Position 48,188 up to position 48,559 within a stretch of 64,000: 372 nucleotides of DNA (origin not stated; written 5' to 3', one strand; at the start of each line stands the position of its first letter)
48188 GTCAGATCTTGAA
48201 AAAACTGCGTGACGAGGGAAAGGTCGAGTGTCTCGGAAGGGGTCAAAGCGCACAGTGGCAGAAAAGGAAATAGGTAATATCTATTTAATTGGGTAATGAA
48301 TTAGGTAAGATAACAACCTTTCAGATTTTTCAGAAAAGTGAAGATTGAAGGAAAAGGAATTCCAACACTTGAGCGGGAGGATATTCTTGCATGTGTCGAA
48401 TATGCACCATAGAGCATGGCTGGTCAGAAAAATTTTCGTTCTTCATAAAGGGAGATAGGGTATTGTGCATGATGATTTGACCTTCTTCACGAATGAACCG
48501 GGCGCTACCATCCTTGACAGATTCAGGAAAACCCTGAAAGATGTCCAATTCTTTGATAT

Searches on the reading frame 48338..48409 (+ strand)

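Call 74: search_protein_families(library=pfam, proteins=[window:48338-48409:+], max_evalue=1)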
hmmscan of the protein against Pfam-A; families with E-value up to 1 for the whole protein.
seq(24 aa): 1 family
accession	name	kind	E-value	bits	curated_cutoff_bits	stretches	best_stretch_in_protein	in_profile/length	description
PF04255.20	DUF433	-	0.0066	16.7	23.6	1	8-23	41-56/56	Protein of unknown function (DUF433)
